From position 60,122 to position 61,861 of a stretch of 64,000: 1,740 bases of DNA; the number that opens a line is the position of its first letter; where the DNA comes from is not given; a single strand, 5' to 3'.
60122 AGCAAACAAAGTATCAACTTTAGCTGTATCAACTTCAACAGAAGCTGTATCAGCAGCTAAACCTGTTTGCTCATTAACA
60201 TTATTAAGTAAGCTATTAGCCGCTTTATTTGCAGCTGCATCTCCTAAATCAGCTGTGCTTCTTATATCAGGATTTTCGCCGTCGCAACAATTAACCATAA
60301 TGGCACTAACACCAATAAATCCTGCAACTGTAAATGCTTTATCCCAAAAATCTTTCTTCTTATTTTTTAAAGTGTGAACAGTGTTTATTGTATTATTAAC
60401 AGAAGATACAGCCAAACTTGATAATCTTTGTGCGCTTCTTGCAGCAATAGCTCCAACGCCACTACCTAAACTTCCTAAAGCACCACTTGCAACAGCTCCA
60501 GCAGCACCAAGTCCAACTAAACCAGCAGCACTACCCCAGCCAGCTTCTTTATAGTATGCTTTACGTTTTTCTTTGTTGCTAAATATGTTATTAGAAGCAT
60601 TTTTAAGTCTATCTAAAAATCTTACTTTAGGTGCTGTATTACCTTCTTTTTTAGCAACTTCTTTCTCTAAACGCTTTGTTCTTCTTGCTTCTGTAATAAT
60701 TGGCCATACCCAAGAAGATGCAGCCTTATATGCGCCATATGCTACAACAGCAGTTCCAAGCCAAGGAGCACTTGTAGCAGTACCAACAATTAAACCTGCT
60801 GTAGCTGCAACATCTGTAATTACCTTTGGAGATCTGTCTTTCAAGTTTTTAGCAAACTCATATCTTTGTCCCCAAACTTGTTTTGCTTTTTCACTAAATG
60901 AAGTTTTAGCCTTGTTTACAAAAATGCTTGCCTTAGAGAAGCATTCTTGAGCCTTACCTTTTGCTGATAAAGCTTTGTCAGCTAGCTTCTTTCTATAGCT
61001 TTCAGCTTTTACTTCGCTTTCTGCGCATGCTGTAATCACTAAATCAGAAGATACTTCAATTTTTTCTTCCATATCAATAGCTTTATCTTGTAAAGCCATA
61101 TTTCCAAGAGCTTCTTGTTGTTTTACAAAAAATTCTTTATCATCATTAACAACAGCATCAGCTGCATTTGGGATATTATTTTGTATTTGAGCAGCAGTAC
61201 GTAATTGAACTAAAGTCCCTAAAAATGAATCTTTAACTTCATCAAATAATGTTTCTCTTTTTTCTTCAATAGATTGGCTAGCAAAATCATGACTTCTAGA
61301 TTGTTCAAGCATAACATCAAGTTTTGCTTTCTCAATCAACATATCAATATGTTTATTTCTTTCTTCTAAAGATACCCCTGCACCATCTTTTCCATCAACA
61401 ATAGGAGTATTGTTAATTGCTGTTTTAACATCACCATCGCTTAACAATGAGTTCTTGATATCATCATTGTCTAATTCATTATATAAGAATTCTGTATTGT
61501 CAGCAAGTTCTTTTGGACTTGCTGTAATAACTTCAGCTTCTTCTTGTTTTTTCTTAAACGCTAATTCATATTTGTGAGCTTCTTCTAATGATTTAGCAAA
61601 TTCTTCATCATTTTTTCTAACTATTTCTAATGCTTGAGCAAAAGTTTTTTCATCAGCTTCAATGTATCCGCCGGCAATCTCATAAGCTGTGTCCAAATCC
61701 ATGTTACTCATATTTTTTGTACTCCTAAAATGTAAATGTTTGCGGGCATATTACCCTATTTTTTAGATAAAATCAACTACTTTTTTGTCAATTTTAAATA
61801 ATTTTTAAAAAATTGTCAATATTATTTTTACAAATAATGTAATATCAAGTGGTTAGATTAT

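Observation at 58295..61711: Monocistronic 1138-aa orphan protein with a glycine-zipper membrane cluster and a duplicated ~220-aa module of unknown fold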

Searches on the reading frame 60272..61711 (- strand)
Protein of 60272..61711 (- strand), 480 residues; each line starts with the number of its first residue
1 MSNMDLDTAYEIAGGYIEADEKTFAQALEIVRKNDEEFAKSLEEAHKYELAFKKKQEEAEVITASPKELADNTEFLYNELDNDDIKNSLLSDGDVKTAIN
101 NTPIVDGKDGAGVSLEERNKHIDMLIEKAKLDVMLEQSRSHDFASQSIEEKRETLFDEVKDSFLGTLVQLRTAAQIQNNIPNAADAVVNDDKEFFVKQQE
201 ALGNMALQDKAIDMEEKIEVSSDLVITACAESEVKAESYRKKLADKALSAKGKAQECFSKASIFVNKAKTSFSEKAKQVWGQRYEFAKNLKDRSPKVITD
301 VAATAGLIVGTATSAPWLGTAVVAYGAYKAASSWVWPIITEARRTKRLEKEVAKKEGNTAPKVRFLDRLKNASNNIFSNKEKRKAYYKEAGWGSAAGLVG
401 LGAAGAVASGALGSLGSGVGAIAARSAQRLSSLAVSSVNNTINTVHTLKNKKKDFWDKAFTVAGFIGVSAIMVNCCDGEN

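Call 27: predict_structure(alignment_id=A3)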
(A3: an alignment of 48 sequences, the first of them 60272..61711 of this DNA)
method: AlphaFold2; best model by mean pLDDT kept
length: 480 residues; sequences in the alignment: 48
mean_pLDDT: 75.6   pTM: 0.78
mean pLDDT of the five models: 75.6, 72.7, 72.6, 71.8, 69.6
residues with pLDDT >= 90: 169; 70-90: 148; 50-70: 88; < 50: 75
segments of 3 or more residues with pLDDT < 50: 292-312, 414-422, 437-480
pLDDT, mean of each block of 10 residues (from residue 1): 68 62 87 75 72 75 95 95 90 95 76 79 97 95 94 94 96 85 69 72 80 93 92 93 95 97 97 95 81 43 45 60 78 83 87 86 88 79 70 63 62 48 52 53 40 37 30 29
secondary structure, 60 per line:
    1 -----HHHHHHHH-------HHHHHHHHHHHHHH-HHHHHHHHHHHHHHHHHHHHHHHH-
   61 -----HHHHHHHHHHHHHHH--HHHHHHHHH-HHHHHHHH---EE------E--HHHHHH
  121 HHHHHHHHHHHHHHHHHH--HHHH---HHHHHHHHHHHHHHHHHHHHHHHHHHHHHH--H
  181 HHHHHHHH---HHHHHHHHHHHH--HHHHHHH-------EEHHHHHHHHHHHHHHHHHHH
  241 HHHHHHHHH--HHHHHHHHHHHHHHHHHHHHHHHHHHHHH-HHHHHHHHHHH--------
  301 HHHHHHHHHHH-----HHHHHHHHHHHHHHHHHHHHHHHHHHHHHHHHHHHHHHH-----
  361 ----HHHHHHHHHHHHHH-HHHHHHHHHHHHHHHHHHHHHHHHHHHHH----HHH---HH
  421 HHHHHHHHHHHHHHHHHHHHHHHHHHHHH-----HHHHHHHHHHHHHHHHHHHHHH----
elements in order: H6-13 H21-34 H36-59 H66-80 H83-91 H93-100 H115-138 H141-144 H148-177 H180-188 H192-203 H206-212 H222-249 H252-280 H282-292 H301-311 H317-355 H365-378 H380-408 H419-449 H455-476
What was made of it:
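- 60842..61711 (-): N1 domain, aa 1-290. It is acidic (net -19), all-helical, lacks a signal peptide and is inferred to be cytoplasmic. It includes the conserved N-terminal motif at aa 4-48 (nt 61568..61702). AF2 on aa 1-480 gives pTM 0.78; pLDDT is mostly >90 over aa 60-290, with dips to 69-85 at aa 100-120 and 170-210 (call 27).
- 60719..60823 (-): Hydrophobic segment 1, aa 297-331. It is a Gly/Ala-rich helix-break-helix (turn at SAPW), and both flanks are basic. Inferred to be a re-entrant or hairpin element on the cytoplasmic side. AF2 shows a helix break at aa 312-316 (call 27).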

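Call 30: fold_search(model_id=the predicted structure, library=pdb)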
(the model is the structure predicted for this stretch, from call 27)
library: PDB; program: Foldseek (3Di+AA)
matches with E <= 10: 296; with E <= 0.001: 0
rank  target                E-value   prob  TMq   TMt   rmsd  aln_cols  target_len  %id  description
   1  5och_F                4.3e-01  0.09  0.11  0.10  19.0       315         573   17  The crystal structure of human ABCB8 in an outward-facing state (released 2018-07-25)
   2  7nmq                  4.8e-01  0.07  0.10  0.12  25.9       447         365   11  Bacillus cereus HblL1 toxin component (released 2021-04-07)
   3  5kuc                  5.2e-01  0.09  0.12  0.13  24.7       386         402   12  Crystal structure of trypsin activated Cry6Aa (released 2016-08-03)
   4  6nc6_B                5.2e-01  0.08  0.11  0.11  23.7       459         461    9  Lipid II flippase MurJ, inward closed conformation (released 2019-04-17)
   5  6tao_A                5.5e-01  0.09  0.11  0.14  29.1       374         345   11  The cytotoxin MakE from Vibrio cholerae (released 2020-11-18)
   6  6s4m                  5.9e-01  0.08  0.13  0.14  25.7       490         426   10  Crystal structure of the human organic anion transporter MFSD10 (TETRAN) (released 2020-05-13)
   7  6o3e_A                7.0e-01  0.10  0.14  0.13  27.7       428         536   12  mouse aE-catenin 82-883 (released 2019-11-13)
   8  9okg                  7.0e-01  0.08  0.13  0.13  21.4       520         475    9  Cryo-EM structure of human SV2A in complex with levetiracetam (released 2025-12-10)
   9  6z71_B                7.9e-01  0.10  0.15  0.16  22.1       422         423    9  Structure of the MATE family multidrug resistance transporter Aq_128 from Aquifex aeolicus in the outward-facing state (released 2021-12-01)
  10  7a0g_HHH              8.6e-01  0.06  0.10  0.13  39.9       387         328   12  Structure of the SmhB pore of the tripartite alpha-pore forming toxin, Smh, from Serratia marcescens. (released 2021-03-31)
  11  8snb_1E               8.6e-01  0.03  0.09  0.10  57.1       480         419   11  atomic model of sea urchin sperm doublet microtubule (48-nm periodicity) (released 2023-06-28)
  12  8zko_A                9.0e-01  0.06  0.11  0.13  23.6       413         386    9  CryoEM structure of Thyroid Hormone Transporter MCT8 (released 2025-04-02)
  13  5och_E                9.3e-01  0.07  0.11  0.10  19.1       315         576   18  The crystal structure of human ABCB8 in an outward-facing state (released 2018-07-25)
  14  5m8k                  9.7e-01  0.08  0.15  0.14  22.8       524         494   11  Crystal structure of Eremococcus coleocola manganese transporter mutant E129Q (released 2017-01-11)
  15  4gby                  1.0e+00  0.07  0.12  0.12  24.3       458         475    9  The structure of the MFS (major facilitator superfamily) proton:xylose symporter XylE bound to D-xylose (released 2012-10-17)
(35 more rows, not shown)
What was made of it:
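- On ClyA-type alpha-pore-forming toxin / translocator: Foldseek against PDB gives a best E of 0.43, and the ClyA-family rows have TM 0.10-0.14 (call 30).
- ClyA-family toxins (HblL1, Cry6Aa, MakE, SmhB) appear among the top Foldseek rows (call 30).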

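Call 35: search_protein_families(library=phrogs, proteins=[window:60272-61711:-], max_evalue=0.1)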
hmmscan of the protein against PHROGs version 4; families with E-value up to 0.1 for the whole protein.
window:60272-61711:- (480 aa): 1 family
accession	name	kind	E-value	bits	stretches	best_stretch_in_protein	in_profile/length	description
phrog_1047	-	tail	0.035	13.1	1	262-454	739-920/1251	tail associated lysin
